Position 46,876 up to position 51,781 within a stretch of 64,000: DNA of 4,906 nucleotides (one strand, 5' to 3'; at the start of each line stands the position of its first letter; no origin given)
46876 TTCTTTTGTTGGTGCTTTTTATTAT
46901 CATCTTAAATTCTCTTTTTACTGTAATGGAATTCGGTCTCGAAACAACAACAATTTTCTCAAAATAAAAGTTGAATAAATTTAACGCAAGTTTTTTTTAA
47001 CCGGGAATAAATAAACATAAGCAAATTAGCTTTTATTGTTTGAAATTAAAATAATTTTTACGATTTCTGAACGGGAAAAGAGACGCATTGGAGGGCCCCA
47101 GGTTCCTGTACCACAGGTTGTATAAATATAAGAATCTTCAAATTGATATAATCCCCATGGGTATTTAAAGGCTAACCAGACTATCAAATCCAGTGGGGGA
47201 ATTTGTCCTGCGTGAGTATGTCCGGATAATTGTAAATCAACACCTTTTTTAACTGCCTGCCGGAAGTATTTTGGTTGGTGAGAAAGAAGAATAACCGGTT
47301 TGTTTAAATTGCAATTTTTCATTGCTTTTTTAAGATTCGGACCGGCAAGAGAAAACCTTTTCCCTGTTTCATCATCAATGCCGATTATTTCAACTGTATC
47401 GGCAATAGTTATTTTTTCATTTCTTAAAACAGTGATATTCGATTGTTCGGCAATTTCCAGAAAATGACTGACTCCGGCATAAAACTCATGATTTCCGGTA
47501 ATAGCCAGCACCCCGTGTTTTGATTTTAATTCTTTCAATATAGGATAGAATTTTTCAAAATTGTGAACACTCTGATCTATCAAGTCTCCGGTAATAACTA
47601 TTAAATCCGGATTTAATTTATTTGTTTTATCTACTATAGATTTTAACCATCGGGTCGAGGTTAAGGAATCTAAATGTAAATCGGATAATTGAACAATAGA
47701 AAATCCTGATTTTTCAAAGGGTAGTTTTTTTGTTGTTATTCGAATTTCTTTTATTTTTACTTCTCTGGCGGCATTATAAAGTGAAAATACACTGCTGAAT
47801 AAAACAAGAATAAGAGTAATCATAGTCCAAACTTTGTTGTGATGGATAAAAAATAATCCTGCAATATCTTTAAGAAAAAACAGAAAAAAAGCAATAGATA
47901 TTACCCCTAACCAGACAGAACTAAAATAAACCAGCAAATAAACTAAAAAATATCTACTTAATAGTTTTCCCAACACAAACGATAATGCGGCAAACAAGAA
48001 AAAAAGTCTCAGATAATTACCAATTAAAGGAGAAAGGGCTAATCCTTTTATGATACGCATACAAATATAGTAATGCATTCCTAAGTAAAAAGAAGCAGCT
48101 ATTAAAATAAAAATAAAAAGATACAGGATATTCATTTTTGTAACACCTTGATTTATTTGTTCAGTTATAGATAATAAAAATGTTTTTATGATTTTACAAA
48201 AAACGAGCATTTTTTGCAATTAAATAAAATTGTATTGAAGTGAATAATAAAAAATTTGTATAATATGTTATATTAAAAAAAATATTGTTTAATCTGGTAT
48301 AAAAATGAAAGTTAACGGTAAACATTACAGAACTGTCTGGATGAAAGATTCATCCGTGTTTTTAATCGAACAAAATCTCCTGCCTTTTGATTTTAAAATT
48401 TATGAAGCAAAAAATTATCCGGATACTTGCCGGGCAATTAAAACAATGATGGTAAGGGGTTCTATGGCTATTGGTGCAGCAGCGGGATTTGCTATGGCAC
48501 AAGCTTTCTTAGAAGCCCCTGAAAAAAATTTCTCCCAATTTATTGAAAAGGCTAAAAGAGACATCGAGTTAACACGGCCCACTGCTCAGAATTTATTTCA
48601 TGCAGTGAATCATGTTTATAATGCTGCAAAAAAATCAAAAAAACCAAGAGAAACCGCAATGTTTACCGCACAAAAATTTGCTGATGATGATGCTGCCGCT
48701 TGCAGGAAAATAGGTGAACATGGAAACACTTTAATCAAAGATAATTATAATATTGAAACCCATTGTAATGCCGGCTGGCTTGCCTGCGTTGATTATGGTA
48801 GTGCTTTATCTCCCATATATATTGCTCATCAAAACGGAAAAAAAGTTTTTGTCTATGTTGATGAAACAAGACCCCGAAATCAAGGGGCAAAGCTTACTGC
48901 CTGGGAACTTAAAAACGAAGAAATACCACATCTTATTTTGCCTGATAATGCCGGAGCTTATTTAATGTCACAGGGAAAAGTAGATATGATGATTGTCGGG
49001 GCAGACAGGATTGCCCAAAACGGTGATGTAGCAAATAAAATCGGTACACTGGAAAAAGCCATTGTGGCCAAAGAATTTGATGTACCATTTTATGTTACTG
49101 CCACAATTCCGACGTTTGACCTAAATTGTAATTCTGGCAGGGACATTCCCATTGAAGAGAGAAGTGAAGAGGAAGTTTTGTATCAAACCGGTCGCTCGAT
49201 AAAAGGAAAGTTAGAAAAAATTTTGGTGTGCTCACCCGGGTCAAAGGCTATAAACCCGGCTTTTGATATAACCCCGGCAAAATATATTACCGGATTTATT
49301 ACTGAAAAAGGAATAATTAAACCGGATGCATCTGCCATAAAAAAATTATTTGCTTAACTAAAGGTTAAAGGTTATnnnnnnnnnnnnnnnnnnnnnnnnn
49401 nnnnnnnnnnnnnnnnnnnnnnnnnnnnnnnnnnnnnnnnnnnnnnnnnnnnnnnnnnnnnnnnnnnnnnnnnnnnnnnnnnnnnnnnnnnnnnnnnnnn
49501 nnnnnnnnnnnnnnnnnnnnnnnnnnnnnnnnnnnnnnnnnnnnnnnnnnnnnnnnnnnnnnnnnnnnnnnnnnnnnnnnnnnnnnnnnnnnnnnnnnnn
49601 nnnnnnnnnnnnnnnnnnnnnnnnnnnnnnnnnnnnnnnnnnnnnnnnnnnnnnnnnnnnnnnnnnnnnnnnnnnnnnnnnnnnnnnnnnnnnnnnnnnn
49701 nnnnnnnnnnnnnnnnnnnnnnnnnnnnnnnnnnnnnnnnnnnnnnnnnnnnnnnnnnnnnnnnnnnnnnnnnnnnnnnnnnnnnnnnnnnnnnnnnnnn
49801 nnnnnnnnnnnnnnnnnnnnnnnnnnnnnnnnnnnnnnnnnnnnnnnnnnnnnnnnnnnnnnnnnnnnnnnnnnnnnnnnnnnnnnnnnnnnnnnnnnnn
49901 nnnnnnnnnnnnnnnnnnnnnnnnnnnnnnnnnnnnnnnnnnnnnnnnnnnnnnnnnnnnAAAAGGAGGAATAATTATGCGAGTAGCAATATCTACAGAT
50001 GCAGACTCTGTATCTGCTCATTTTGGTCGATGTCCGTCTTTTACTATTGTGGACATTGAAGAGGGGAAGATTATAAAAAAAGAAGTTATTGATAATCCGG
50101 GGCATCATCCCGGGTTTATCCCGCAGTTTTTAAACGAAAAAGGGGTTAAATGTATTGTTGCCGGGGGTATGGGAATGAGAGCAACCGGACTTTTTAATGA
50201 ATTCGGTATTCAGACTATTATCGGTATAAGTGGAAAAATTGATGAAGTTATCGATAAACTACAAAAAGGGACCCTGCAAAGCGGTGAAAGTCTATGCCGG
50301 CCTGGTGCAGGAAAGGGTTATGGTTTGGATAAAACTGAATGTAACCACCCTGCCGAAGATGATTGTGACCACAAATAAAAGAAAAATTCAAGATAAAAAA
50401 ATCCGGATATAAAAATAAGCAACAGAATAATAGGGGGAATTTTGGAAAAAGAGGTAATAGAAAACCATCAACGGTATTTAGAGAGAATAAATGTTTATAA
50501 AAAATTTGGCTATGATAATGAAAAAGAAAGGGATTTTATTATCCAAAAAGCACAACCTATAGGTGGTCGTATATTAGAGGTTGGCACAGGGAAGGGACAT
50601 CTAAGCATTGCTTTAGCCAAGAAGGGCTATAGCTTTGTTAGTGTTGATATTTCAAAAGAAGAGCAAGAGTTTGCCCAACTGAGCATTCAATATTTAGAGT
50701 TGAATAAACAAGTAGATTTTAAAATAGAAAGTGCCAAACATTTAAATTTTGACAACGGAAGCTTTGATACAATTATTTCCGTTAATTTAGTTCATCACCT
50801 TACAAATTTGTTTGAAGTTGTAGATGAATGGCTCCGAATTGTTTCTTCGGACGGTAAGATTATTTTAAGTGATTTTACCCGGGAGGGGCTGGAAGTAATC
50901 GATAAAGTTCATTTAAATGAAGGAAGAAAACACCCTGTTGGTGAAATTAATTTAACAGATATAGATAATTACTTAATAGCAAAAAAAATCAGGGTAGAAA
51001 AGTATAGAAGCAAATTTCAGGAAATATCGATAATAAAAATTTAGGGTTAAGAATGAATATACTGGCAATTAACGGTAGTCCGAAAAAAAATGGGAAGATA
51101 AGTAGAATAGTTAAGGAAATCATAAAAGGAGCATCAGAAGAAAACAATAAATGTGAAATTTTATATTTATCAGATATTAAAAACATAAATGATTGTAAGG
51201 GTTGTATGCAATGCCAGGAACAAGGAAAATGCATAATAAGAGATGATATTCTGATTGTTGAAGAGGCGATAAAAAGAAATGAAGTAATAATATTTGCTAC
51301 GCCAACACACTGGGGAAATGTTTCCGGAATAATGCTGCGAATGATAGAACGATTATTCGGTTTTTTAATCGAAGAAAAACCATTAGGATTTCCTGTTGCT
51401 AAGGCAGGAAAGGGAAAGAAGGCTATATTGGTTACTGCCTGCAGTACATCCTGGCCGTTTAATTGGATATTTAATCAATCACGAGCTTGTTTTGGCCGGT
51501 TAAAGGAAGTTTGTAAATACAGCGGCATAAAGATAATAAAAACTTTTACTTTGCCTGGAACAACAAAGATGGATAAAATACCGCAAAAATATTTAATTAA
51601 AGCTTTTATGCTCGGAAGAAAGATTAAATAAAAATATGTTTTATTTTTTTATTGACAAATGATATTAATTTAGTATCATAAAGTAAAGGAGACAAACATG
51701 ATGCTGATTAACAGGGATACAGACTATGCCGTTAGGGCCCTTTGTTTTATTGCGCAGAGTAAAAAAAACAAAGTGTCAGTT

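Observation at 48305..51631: mtnA + class-II aldolase without the oxygen-dependent downstream enzymes: likely anaerobic DHAP-shunt MTA salvage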

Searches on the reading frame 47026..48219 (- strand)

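Call 3: search_protein_families(library=pfam, proteins=[window:47026-48219:-])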
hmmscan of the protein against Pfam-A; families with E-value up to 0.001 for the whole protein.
window:47026-48219:- (397 aa): 2 families
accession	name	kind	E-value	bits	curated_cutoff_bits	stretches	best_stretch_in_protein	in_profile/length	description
PF00149.33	Metallophos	-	7.1e-16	59.6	21.5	1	174-337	2-190/191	Calcineurin-like phosphoesterase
PF12850.12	Metallophos_2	-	1.1e-06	29.2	27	1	175-338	3-119/154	Calcineurin-like phosphoesterase superfamily domain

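Call 4: search_protein_families(library=ncbifam, proteins=[window:47026-48219:-])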
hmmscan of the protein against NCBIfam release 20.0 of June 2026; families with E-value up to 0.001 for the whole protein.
window:47026-48219:- (397 aa): 5 families
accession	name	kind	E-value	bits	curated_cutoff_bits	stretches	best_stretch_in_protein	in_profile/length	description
NF033458.1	lipid_A_LpxG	equivalog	1.5e-32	113.2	350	2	129-251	3-124/321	UDP-2,3-diacylglucosamine diphosphatase LpxG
NF008460.0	PRK11340.1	equivalog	3.2e-27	95.6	188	1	138-390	15-269/271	phosphodiesterase YaeI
NF008359.0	PRK11148.1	equivalog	2.4e-05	24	225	1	193-283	43-136/275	3',5'-cyclic-AMP phosphodiesterase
TIGR03729.1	acc_ester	subfamily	5.9e-05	22.6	148.25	1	177-281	4-108/239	putative phosphoesterase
TIGR00040.1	yfcE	subfamily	7.1e-05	22.9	56.25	0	175-273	3-92/158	YfcE family phosphodiesterase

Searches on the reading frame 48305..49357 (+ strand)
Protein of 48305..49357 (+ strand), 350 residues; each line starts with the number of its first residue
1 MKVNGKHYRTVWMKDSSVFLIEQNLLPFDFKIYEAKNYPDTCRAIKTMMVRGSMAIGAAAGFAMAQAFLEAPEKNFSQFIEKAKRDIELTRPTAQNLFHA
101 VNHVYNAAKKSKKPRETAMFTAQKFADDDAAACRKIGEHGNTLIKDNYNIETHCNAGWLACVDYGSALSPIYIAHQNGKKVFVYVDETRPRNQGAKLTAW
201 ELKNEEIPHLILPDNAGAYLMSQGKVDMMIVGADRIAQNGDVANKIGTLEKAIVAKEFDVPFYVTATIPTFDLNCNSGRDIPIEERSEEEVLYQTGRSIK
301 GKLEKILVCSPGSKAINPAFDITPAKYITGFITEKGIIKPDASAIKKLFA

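Call 3: search_protein_families(library=pfam, proteins=[window:48305-49357:+])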
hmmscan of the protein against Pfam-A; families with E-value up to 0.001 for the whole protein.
window:48305-49357:+ (350 aa): 1 family
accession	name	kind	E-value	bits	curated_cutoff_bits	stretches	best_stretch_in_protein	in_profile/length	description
PF01008.23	IF-2B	-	3.3e-74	250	22.4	1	50-340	2-280/280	Initiation factor 2 subunit family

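Call 4: search_protein_families(library=ncbifam, proteins=[window:48305-49357:+])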
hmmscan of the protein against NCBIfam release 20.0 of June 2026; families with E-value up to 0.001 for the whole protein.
window:48305-49357:+ (350 aa): 8 families
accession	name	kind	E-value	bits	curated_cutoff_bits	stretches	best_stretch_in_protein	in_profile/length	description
NF004326.0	PRK05720.1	subfamily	6.8e-119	396.8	271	1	2-349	5-352/358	s-methyl-5-thioribose-1-phosphate isomerase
TIGR00512.1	salvage_mtnA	equivalog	2.1e-111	372.1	279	1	10-339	2-334/335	S-methyl-5-thioribose-1-phosphate isomerase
TIGR00524.1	eIF-2B_rel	subfamily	1.9e-100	335.9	185.85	1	36-340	2-303/303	S-methyl-5-thioribose-1-phosphate isomerase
NF004700.0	PRK06036.1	equivalog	1.5e-88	297.1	528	1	9-342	2-332/339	S-methyl-5-thioribose-1-phosphate isomerase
NF004436.0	PRK05772.1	equivalog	8.7e-74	248.9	521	1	11-347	20-359/363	S-methyl-5-thioribose-1-phosphate isomerase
TIGR00511.1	ribulose_e2b2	equivalog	1.8e-58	198.2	314.1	1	40-343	4-291/301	ribose 1,5-bisphosphate isomerase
NF006210.0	PRK08335.1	equivalog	3.6e-22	78.9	339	1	67-340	31-271/275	translation initiation factor IF-2B subunit alpha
NF004994.0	PRK06372.1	equivalog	5.4e-15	55.5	249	1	182-345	111-253/253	translation initiation factor IF-2B subunit delta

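Call 21: search_dna_similar(query=window:48305-49357:+, collection=plasmids, mode=protein, max_rows=40)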
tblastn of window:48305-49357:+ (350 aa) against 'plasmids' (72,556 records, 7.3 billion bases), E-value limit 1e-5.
Records with a match: 129; places in all: 131; records where one place covers at least 80% of the query: 124.
Best place of each record, by identity: <60% 129.
By first word of the organism name: Sinorhizobium 56; Ensifer 8; Shinella 7; Azospirillum 5; Rhizobium 5; Escherichia 4; Bacillus 4; Caballeronia 4; Klebsiella 3; Ruegeria 2; and 29 more.
By predicted mobility (MOB-suite, as given by PLSDB): non-mobilizable 64; mobilizable 44; conjugative 21.
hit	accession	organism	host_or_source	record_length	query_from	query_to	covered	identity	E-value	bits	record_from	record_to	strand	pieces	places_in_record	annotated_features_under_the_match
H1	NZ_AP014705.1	Methylobacterium aquaticum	-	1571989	1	349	100%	44.6%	2e-85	288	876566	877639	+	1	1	none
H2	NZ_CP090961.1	Mariluticola halotolerans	sea sediment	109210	1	349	100%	44.5%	8e-83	281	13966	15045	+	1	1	mtnA: S-methyl-5-thioribose-1-phosphate isomerase | mtnK: S-methyl-5-thioribose kinase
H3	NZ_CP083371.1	Ensifer canadensis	Melilotus albus,Cell Culture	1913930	1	349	100%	44.1%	2e-83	283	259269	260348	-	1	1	none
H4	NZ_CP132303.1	Shinella sumterensis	Homo sapiens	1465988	1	349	100%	43.8%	2e-84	285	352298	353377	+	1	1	none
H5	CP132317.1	Shinella sumterensis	Homo sapiens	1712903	1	349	100%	43.8%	3e-84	285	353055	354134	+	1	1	mtnA: S-methyl-5-thioribose-1-phosphate isomerase | mtnK: S-methyl-5-thioribose kinase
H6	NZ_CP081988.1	Shinella oryzae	cell culture,rhizosphere soil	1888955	1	349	100%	43.5%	1e-84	286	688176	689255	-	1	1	none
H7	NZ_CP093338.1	Shinella sp. H4-D48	whole organism,grassland soil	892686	1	349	100%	43.5%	3e-84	285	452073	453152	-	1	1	mtnA: S-methyl-5-thioribose-1-phosphate isomerase | mtnK: S-methyl-5-thioribose kinase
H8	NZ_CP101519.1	Ensifer adhaerens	cell cuture,rhizosphere soil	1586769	1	349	100%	43.5%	1e-82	280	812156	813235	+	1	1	none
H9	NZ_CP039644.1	Azospirillum sp. TSA2s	Soil,rice paddy soil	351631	1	349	100%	43.4%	7e-74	255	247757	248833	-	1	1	mtnA: S-methyl-5-thioribose-1-phosphate isomerase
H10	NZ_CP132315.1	Shinella oryzae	Homo sapiens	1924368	1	349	100%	43.3%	4e-84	285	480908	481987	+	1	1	none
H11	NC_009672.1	Brucella anthropi ATCC 49188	-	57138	1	349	100%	43.3%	6e-84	284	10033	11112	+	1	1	mtnA: S-methyl-5-thioribose-1-phosphate isomerase | mtnK: S-methyl-5-thioribose kinase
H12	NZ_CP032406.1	Rhizobium rosettiformans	Isolation,ex cyanobacteria field sample ...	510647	1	349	100%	43.3%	2e-82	280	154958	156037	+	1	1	mtnA: S-methyl-5-thioribose-1-phosphate isomerase | mtnK: S-methyl-5-thioribose kinase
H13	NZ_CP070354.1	Ensifer sp. PDNC004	cell culture,Plastic debris in ...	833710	1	349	100%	43.3%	3e-82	279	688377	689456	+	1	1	mtnA: S-methyl-5-thioribose-1-phosphate isomerase | mtnK: S-methyl-5-thioribose kinase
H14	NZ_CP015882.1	Ensifer adhaerens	silty clay loam soil (pH 6.1)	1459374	1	349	100%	43.3%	6e-82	278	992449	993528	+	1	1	none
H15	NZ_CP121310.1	Ensifer adhaerens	bacterial colony,soil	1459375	1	349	100%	43.3%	6e-82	278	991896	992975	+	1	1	none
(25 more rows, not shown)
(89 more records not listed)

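Call 24: get_annotated_region(hit=H11, flank=4000)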
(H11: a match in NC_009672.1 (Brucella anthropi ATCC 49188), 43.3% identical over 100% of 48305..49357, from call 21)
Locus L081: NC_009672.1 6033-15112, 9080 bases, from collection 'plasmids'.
description: Brucella anthropi ATCC 49188 plasmid pOANT04, complete sequence
organism: Brucella anthropi ATCC 49188 (NCBI taxid 439375)
taxonomy: Bacteria; Pseudomonadota; Alphaproteobacteria; Hyphomicrobiales; Brucellaceae; Brucella; Brucella anthropi; Brucella anthropi ATCC 49188
host: -; source: -; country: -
typing (MOB-suite, as given by PLSDB): non-mobilizable
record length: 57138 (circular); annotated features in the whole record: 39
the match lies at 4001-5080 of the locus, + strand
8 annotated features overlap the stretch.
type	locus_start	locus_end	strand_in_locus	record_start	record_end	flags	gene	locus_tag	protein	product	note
CDS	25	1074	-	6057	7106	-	-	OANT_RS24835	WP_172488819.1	ABC transporter permease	GO:0008643 - carbohydrate transport [Evidence IEA]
CDS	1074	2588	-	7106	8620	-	-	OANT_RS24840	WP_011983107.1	sugar ABC transporter ATP-binding protein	-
CDS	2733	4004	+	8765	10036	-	mtnK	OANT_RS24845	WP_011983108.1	S-methyl-5-thioribose kinase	GO:0019509 - L-methionine salvage from methylthioadenosine [Evidence IEA]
CDS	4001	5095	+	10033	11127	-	mtnA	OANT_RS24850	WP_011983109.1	S-methyl-5-thioribose-1-phosphate isomerase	GO:0019509 - L-methionine salvage from methylthioadenosine [Evidence IEA]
CDS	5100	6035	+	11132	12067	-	-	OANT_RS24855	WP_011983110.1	transketolase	-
CDS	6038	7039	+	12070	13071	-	-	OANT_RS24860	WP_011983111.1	transketolase C-terminal domain-containing protein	-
CDS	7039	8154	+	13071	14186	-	-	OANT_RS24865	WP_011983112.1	RuBisCO large subunit C-terminal-like domain-containing protein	-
CDS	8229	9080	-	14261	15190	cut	-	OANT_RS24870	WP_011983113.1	glyoxylate/hydroxypyruvate reductase A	-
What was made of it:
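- Tried and rejected: Plasmid-borne mtnA clusters gave a different variant (mtnK-mtnA-transketolase-RLP, call 24), which is not relevant here.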

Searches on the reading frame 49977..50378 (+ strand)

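Call 3: search_protein_families(library=pfam, proteins=[window:49977-50378:+])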
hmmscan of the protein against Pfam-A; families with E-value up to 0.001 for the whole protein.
window:49977-50378:+ (133 aa): 1 family
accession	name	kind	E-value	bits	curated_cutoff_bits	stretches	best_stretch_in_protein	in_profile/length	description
PF02579.22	Nitro_FeMo-Co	-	5.4e-22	78.4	26.3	1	10-97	3-94/94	Dinitrogenase iron-molybdenum cofactor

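Call 4: search_protein_families(library=ncbifam, proteins=[window:49977-50378:+])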
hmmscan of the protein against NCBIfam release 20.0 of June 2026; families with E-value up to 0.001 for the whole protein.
window:49977-50378:+ (133 aa): 1 family
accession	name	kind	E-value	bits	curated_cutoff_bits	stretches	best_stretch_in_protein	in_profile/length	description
NF041136.1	MrpORP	equivalog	5.2e-28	98.4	450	1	1-98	265-363/365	iron-sulfur cluster carrier protein MrpORP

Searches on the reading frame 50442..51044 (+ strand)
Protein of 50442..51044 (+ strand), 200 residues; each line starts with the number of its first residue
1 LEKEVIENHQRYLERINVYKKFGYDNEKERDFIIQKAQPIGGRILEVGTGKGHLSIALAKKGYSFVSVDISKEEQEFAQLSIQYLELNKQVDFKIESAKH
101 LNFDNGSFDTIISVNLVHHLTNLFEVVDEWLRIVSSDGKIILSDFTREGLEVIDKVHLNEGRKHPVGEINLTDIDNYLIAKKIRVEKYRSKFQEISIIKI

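Call 3: search_protein_families(library=pfam, proteins=[window:50442-51044:+])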
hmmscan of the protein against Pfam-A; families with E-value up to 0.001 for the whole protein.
window:50442-51044:+ (200 aa): 9 families
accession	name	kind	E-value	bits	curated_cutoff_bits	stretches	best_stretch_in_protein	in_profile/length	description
PF08241.18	Methyltransf_11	-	1.1e-17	64.8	21.2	1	45-142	1-95/95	Methyltransferase domain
PF13649.12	Methyltransf_25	-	8.4e-16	58.9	27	1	44-138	1-97/97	Methyltransferase domain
PF13489.12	Methyltransf_23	-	1e-14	55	27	1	31-149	14-123/164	Methyltransferase domain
PF13847.12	Methyltransf_31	-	1.7e-14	54.2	27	1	42-146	5-113/145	Methyltransferase domain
PF08242.18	Methyltransf_12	-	5e-12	46.8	30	1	45-139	1-97/98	Methyltransferase domain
PF02353.26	CMAS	-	1e-09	38.6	27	1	32-145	53-167/273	Mycolic acid cyclopropane synthetase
PF01209.24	Ubie_methyltran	-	4.1e-06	26.8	20.1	1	30-155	36-164/233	ubiE/COQ5 methyltransferase family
PF06325.19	PrmA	-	9.8e-06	25.7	22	1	41-149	162-265/296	Ribosomal protein L11 methyltransferase (PrmA)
PF05175.20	MTS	-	0.00053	20.1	23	1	38-113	28-104/170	Methyltransferase small domain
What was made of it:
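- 50442..51044 (+): Class I SAM-dependent methyltransferase (200 aa, TTG start). Not conserved with the module. Methyltransf_11/25/23 (call 3).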

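Call 4: search_protein_families(library=ncbifam, proteins=[window:50442-51044:+])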
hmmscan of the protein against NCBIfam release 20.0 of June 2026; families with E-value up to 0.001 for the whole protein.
window:50442-51044:+ (200 aa): 50 families (the best 25 are shown)
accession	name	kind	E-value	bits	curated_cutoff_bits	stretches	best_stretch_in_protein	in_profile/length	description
TIGR01983.1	UbiG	equivalog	2.9e-17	62.7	102.95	1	10-152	19-161/228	bifunctional 2-polyprenyl-6-hydroxyphenol methylase/3-demethylubiquinol 3-O-methyltransferase UbiG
NF043040.1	corrin_prot_MT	hypoth_equivalog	1.8e-12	47.1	180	1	29-144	30-149/216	corrinoid protein-associated methyltransferase CpaM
TIGR02072.1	BioC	equivalog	7.8e-12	45.5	184.95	1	42-156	36-146/244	malonyl-ACP O-methyltransferase BioC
TIGR02021.1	BchM-ChlM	equivalog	2.3e-11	43.5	158.9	1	34-121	48-132/218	magnesium protoporphyrin IX methyltransferase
NF045667.1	MTase_DVU1556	equivalog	2.8e-11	43.3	155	1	40-178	22-155/213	DVU_1556 family methyltransferase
TIGR01934.1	MenG_MenH_UbiE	subfamily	4.1e-11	42.6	158.35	1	15-156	14-155/223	ubiquinone/menaquinone biosynthesis methyltransferase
NF001244.0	PRK00216.1-5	equivalog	3.8e-10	39.5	216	1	17-156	25-167/236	bifunctional demethylmenaquinone methyltransferase/2-methoxy-6-polyprenyl-1,4-benzoquinol methylase UbiE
NF052510.1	methyltran_MpqE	exception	6.2e-10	38.9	335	1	25-153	31-162/234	methyl-plastoquinone biosynthesis methyltransferase MpqE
NF041536.1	ArsM_DUF2284_UU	exception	1.3e-09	37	575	1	41-145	77-183/459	arsenite methyltransferase/DUF2284 domain selenoprotein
NF045882.1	PLipidMtase_Leg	equivalog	2.4e-09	37.3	390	1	34-143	36-144/207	phospholipid N-methyltransferase PmtA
NF041255.1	mycofact_MftM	equivalog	1.2e-08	34.6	200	1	41-134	140-233/289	mycofactocin oligosaccharide methyltransferase MftM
NF040539.1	AST_met_ArsM_2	exception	4.2e-08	33.4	240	1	42-146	58-167/262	putative arsinothricin biosynthesis methyltransferase ArsM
NF053839.1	CPFASynBruc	equivalog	5.1e-08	32.3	600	1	41-148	175-282/410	cyclopropane fatty acid synthase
NF041537.1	ArsM_AhpD_UU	exception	1.7e-07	30.4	510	1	41-145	77-183/345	arsenite methyltransferase/AhpD domain selenoprotein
NF045825.1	FAmtase_mtf2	equivalog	3.7e-07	29.6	400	1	40-147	58-163/248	fatty-acid O-methyltransferase Mtf2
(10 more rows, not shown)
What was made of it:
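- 50442..51044 (+): No NCBIfam cutoff reached (call 4).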

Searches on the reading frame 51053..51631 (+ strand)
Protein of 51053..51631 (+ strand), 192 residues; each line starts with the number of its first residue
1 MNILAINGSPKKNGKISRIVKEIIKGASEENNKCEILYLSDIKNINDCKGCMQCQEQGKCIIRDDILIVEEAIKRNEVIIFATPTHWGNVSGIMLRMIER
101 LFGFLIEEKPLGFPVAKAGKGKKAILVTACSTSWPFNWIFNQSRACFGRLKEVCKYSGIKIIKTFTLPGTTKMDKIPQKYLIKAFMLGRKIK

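Call 3: search_protein_families(library=pfam, proteins=[window:51053-51631:+])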
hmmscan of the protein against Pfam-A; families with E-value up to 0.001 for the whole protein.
window:51053-51631:+ (192 aa): 2 families
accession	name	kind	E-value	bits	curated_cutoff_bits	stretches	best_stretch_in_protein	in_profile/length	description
PF03358.20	FMN_red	-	2.8e-16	59.9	24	1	1-120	1-118/152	NADPH-dependent FMN reductase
PF02525.22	Flavodoxin_2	-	4.1e-14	53.2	27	1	1-177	1-184/198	Flavodoxin-like fold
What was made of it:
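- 51053..51631 (+): Iron-sulfur-flavoprotein-like FMN reductase (192 aa) with a CX2CX2CX5C motif. Not conserved with the module. Fits the downstream redox-stress genes. FMN_red and Flavodoxin_2 (call 3).
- On Iron-sulfur flavoprotein (Isf), for gene 51053-51631: FMN_red scores 60 bits and Flavodoxin_2 53 bits (call 3).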

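Call 4: search_protein_families(library=ncbifam, proteins=[window:51053-51631:+])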
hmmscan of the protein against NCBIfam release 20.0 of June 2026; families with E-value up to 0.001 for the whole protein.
window:51053-51631:+ (192 aa): 0 families
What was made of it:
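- On Iron-sulfur flavoprotein (Isf), for gene 51053-51631: No NCBIfam model matched (call 4).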
